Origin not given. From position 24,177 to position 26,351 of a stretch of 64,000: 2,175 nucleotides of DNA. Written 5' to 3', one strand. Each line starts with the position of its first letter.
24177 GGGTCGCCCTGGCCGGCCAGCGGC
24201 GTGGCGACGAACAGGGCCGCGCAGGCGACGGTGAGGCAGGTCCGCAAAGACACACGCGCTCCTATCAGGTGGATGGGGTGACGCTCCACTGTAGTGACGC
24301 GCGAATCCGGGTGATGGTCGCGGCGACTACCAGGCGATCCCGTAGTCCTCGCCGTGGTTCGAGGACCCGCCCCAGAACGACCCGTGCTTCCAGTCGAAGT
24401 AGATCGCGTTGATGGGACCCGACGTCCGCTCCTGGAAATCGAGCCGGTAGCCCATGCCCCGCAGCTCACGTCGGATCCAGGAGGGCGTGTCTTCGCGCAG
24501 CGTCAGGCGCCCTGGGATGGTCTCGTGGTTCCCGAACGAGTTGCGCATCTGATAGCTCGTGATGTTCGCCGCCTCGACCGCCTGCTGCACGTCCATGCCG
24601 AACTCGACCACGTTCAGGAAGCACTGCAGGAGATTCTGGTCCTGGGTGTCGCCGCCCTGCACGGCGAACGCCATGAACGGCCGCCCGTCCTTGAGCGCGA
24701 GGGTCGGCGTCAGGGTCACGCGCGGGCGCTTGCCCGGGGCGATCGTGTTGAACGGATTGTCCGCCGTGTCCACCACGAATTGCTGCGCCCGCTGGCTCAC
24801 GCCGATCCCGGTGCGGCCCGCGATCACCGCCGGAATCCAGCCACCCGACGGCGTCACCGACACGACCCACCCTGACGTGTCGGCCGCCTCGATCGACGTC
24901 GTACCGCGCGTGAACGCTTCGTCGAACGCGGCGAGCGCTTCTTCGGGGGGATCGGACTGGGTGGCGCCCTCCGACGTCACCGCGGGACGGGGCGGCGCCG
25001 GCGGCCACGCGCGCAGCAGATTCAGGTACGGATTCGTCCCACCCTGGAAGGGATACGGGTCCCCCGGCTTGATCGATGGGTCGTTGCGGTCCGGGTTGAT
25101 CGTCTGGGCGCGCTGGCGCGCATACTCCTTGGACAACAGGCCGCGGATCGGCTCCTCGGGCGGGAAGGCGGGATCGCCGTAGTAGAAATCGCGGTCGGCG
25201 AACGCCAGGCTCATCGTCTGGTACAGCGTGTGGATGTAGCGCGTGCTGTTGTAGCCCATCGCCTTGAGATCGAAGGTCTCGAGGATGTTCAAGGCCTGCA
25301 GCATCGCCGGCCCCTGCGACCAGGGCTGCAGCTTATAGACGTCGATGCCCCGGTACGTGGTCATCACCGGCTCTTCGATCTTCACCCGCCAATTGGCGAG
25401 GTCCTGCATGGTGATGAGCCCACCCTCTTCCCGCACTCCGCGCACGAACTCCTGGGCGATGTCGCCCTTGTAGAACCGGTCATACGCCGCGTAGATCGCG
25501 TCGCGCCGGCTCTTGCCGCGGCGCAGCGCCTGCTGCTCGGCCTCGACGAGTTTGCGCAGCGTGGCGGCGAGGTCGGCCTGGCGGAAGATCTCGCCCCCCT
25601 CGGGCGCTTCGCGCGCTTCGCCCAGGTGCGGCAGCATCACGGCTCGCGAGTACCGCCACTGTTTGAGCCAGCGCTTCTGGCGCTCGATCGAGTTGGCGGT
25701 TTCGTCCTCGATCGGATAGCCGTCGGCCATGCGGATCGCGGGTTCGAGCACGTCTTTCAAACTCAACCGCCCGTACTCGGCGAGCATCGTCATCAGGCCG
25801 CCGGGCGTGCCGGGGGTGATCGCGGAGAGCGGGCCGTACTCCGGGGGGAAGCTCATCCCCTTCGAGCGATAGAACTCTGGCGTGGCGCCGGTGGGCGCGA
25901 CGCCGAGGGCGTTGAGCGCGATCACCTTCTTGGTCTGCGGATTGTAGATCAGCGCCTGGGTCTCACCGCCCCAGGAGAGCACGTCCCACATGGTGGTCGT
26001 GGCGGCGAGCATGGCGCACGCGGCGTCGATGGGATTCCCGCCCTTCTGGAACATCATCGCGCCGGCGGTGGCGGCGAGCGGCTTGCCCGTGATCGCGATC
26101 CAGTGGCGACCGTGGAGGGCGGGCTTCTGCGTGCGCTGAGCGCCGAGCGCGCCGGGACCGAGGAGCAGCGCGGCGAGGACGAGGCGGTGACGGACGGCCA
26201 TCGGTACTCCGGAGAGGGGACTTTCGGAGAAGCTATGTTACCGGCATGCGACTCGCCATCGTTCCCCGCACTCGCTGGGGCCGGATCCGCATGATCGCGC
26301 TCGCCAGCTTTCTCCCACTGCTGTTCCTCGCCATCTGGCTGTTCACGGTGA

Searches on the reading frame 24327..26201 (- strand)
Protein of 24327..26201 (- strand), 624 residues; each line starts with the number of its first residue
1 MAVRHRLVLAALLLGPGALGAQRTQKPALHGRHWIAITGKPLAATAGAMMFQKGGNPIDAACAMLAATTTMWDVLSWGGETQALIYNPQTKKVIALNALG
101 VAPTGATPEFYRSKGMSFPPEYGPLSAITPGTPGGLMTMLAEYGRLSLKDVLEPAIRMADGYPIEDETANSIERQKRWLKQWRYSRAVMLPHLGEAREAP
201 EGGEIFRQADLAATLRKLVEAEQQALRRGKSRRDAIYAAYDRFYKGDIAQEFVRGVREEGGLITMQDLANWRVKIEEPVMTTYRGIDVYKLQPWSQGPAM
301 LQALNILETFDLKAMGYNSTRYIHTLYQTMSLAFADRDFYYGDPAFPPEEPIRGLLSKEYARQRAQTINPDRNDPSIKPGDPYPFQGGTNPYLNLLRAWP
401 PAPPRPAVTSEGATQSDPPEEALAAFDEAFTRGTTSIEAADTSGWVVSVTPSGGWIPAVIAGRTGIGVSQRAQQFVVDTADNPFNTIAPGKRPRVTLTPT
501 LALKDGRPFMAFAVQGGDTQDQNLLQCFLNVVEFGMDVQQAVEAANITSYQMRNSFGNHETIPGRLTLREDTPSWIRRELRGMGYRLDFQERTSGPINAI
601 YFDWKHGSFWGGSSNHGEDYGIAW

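Call 12: search_protein_families(library=pfam, proteins=[window:24327-26201:-])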
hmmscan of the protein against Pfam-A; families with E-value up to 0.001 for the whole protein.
window:24327-26201:- (624 aa): 1 family
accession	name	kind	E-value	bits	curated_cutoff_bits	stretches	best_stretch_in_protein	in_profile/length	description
PF01019.26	G_glu_transpept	-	3e-106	356.7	27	1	50-613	3-506/512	Gamma-glutamyltranspeptidase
